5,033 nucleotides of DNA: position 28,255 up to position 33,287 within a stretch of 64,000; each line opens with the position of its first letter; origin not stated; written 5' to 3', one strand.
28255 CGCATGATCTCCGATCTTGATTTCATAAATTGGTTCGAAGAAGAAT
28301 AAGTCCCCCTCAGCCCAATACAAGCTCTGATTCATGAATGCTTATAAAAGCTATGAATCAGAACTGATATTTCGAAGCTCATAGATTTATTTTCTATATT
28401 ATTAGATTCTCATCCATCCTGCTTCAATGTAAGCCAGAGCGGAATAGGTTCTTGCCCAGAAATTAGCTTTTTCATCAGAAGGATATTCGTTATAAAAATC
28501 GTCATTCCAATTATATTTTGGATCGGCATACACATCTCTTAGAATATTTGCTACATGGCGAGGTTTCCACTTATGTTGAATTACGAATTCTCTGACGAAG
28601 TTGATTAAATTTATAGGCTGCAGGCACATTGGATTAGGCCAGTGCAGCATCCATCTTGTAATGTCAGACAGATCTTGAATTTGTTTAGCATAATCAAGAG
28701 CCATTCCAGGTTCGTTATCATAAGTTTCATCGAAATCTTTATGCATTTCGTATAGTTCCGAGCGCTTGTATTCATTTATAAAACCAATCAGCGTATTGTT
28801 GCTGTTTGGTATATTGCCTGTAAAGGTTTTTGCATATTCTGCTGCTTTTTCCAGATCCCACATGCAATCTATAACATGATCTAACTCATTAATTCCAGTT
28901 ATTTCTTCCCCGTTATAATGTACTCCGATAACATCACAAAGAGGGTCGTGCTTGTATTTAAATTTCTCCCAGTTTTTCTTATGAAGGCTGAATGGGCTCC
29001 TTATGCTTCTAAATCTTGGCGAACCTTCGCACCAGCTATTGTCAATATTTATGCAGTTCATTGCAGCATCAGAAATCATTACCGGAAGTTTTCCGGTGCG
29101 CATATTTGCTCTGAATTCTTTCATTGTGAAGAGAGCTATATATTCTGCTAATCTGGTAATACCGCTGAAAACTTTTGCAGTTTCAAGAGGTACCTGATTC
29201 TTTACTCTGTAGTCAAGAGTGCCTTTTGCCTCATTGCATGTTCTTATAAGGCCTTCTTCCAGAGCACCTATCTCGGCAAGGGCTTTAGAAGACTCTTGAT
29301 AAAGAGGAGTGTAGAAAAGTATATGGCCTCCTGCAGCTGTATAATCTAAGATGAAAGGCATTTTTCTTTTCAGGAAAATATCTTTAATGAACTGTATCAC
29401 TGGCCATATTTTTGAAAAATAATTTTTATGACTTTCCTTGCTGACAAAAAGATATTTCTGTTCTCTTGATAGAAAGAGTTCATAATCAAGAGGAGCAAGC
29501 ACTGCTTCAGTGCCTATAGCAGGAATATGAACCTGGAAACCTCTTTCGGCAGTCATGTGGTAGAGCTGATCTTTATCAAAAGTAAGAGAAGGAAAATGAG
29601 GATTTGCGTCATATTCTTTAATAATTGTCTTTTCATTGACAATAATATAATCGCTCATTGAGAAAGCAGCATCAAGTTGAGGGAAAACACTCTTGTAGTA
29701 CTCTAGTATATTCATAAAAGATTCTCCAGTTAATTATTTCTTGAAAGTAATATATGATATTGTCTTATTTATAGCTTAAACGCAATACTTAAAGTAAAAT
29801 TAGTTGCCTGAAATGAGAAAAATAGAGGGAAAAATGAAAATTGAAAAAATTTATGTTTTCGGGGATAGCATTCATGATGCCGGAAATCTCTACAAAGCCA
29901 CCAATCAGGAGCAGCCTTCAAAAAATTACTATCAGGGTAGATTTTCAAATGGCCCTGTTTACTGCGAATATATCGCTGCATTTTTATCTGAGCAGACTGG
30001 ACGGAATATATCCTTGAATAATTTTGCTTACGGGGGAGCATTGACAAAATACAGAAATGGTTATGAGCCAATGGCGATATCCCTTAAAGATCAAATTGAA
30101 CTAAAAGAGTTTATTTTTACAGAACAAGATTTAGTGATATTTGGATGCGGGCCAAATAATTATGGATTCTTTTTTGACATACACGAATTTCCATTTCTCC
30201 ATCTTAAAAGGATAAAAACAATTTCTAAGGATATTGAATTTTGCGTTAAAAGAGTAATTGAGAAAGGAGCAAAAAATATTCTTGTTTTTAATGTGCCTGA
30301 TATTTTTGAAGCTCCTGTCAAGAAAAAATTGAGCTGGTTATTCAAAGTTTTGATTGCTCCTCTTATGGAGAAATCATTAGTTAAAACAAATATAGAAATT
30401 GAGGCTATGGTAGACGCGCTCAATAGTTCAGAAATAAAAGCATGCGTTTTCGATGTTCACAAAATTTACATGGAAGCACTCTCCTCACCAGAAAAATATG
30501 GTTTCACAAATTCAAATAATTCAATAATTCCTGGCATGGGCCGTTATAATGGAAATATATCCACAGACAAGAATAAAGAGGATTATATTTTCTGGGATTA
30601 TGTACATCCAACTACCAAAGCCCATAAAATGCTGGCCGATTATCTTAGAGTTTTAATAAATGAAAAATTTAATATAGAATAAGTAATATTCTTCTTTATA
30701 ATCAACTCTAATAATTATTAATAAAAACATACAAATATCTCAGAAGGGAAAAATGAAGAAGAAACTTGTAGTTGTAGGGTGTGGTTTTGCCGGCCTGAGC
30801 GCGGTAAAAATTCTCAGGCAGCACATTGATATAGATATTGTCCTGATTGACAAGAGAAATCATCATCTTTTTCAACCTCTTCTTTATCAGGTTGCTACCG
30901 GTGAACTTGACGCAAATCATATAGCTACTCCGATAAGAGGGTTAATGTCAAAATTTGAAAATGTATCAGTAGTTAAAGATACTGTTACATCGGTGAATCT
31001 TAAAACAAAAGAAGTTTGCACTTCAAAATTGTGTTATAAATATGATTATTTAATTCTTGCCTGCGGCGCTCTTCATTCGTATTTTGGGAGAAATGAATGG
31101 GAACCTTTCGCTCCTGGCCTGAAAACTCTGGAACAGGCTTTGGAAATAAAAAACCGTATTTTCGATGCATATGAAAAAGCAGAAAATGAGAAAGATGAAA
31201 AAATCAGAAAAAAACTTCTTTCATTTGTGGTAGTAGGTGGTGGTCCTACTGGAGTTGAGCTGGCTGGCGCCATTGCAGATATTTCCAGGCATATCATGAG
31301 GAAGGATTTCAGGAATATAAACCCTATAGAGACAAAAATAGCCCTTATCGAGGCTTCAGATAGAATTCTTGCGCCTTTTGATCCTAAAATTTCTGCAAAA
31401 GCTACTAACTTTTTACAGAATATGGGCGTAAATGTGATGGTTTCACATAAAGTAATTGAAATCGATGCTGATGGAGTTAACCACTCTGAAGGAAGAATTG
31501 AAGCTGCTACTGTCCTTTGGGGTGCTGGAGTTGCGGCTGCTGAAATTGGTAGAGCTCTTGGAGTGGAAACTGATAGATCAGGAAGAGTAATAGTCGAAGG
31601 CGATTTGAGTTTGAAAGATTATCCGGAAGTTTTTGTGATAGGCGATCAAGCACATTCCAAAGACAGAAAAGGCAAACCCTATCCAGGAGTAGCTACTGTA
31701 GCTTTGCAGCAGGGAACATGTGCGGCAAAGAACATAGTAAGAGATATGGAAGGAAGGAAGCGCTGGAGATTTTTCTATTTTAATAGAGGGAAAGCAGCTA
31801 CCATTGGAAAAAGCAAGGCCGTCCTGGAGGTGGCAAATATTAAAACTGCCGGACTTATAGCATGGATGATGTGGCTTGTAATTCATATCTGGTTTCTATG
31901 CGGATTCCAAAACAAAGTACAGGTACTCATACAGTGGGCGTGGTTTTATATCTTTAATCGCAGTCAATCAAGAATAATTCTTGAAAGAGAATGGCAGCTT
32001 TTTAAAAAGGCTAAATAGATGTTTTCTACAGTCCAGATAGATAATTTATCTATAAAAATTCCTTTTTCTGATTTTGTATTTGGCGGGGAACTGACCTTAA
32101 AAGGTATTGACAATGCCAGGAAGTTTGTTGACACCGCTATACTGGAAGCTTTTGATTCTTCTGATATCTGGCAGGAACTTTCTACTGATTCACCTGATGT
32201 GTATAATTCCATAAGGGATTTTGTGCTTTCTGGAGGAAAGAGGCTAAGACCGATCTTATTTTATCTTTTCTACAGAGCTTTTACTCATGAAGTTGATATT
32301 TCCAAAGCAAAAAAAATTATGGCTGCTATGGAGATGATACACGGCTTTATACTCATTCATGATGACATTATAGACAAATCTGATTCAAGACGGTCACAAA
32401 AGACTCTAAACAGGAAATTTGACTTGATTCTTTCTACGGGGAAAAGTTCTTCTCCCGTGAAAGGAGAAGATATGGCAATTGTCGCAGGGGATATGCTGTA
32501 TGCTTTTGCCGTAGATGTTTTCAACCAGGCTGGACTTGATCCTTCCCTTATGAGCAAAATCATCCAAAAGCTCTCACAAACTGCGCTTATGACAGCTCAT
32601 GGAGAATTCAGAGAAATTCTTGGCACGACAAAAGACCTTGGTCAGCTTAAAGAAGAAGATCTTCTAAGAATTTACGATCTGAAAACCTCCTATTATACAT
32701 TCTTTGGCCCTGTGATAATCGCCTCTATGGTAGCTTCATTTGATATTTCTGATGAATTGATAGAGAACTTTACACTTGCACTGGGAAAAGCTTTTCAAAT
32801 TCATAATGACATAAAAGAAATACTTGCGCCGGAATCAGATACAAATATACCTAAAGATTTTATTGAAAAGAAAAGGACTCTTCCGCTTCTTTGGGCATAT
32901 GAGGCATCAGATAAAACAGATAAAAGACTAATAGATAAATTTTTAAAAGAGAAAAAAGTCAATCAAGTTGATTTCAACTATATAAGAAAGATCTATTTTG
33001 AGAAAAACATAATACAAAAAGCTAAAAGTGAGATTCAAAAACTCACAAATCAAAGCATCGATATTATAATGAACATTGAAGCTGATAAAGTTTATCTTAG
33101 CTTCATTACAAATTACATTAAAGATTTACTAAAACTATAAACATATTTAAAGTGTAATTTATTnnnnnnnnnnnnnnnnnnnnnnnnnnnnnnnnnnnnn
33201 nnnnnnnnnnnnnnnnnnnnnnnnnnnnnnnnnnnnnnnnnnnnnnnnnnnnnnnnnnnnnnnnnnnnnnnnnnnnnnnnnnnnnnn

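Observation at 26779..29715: Convergent pair of paralogous ~430-aa proteins carrying all three archaeo-eukaryotic primase (AEP)-like catalytic motifs, with no helicase, Ku or ligase partner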

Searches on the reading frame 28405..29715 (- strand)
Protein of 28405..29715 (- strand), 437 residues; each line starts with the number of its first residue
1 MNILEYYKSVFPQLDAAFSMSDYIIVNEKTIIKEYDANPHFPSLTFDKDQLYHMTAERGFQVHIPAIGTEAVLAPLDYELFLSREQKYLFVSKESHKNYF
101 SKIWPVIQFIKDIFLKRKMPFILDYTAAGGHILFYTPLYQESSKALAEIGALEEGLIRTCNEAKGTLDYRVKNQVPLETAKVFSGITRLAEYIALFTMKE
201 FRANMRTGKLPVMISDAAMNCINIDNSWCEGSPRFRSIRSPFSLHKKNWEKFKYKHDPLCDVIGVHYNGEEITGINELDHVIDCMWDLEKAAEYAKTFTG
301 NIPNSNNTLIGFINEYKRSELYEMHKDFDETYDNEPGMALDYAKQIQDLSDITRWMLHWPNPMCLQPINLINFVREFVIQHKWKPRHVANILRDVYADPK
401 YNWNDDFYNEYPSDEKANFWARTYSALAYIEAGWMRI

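Call 4: search_protein_families(library=pfam, proteins=[window:28405-29715:-], max_evalue=1)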
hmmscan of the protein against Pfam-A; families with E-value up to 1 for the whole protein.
window:28405-29715:- (437 aa): 0 families

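Call 5: search_protein_families(library=ncbifam, proteins=[window:28405-29715:-], max_evalue=1)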
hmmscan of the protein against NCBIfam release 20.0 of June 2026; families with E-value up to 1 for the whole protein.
window:28405-29715:- (437 aa): 0 families

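Call 7: search_protein_families(library=phrogs, proteins=[window:28405-29715:-], max_evalue=1)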
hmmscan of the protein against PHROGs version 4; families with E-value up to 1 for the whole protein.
window:28405-29715:- (437 aa): 1 family
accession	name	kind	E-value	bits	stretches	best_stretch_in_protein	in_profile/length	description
phrog_9334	-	unknown function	0.38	11.5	1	275-296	21-42/69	-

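Call 8: search_protein_families(library=padloc, proteins=[window:28405-29715:-], max_evalue=1)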
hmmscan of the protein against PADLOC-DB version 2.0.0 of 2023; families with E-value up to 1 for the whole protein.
window:28405-29715:- (437 aa): 0 families

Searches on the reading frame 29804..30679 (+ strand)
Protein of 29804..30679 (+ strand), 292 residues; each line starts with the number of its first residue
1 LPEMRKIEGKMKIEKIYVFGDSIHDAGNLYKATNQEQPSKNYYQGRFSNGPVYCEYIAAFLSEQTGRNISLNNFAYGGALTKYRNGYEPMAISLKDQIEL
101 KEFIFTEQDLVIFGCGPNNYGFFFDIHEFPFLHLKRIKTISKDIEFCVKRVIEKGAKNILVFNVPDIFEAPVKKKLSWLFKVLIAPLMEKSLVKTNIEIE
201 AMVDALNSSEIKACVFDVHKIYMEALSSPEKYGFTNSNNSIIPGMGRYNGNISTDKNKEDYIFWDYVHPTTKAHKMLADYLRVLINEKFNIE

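Call 4: search_protein_families(library=pfam, proteins=[window:29804-30679:+], max_evalue=1)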
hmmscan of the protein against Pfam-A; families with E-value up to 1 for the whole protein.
window:29804-30679:+ (292 aa): 2 families
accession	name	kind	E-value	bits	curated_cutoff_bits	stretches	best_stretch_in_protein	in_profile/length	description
PF00657.28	Lipase_GDSL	-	1.2e-14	55.4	23.6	1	16-281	1-208/208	GDSL-like Lipase/Acylhydrolase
PF13472.12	Lipase_GDSL_2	-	0.0002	22.3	32.9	1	18-168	1-107/178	GDSL-like Lipase/Acylhydrolase family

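Call 5: search_protein_families(library=ncbifam, proteins=[window:29804-30679:+], max_evalue=1)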
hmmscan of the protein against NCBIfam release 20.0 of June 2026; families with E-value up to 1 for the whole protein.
window:29804-30679:+ (292 aa): 6 families
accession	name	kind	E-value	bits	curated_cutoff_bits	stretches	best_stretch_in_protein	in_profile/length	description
NF045906.1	LysophlipPlaALeg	equivalog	1.1e-40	139.7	450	1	11-288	19-302/305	GDSL family lysophospholipase PlaA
NF045907.1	LplActasePlaCLeg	equivalog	8.9e-21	74.2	700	3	132-242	236-342/429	lysophospholipase/glycerophospholipid:cholesterol acyltransferase PlaC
NF011908.0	PRK15381.1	equivalog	3.4e-17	62.3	444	1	12-289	141-405/408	type III secretion system effector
NF041609.1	esterase_EstP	equivalog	7.3e-10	37.8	1000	2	148-284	192-326/642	esterase EstP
NF007125.0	PRK09566.1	equivalog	0.12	10.7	594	1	152-220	189-257/513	ferredoxin--nitrite reductase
TIGR04123.1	P_estr_lig_assc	hypoth_equivalog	0.16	11.3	150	0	9-34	61-86/207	ligase-associated DNA damage response endonuclease PdeM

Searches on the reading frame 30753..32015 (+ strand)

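Call 17: search_protein_families(library=pfam, proteins=[window:30753-32015:+], max_evalue=0.001)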
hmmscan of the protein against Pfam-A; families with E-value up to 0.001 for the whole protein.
window:30753-32015:+ (421 aa): 6 families
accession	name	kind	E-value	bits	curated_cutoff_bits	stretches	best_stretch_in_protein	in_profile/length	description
PF07992.20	Pyr_redox_2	-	6.1e-47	160.9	26.1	1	4-321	2-291/291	Pyridine nucleotide-disulphide oxidoreductase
PF00070.33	Pyr_redox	-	1.6e-11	45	22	1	158-242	2-71/82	Pyridine nucleotide-disulphide oxidoreductase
PF13450.12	NAD_binding_8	-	2.6e-05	24.9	21.9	1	7-37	1-30/68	NAD(P)-binding Rossmann-like domain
PF22366.1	NDH2_C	-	2.9e-05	24.6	27.7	1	346-403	3-61/62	NDH2 C-terminal domain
PF21799.2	MurD-like_N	-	0.00027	21.6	27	0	3-39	1-36/88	Mur ligase MurD-like, N-terminal domain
PF13454.12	NAD_binding_9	-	0.00027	21.4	21.8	0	6-37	1-35/155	FAD-NAD(P)-binding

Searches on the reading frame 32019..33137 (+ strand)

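Call 17: search_protein_families(library=pfam, proteins=[window:32019-33137:+], max_evalue=0.001)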
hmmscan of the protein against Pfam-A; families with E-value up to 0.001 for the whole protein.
window:32019-33137:+ (373 aa): 1 family
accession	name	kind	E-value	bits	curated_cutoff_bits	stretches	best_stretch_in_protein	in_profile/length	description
PF00348.22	polyprenyl_synt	-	1.5e-44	152.6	27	1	62-320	5-245/251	Polyprenyl synthetase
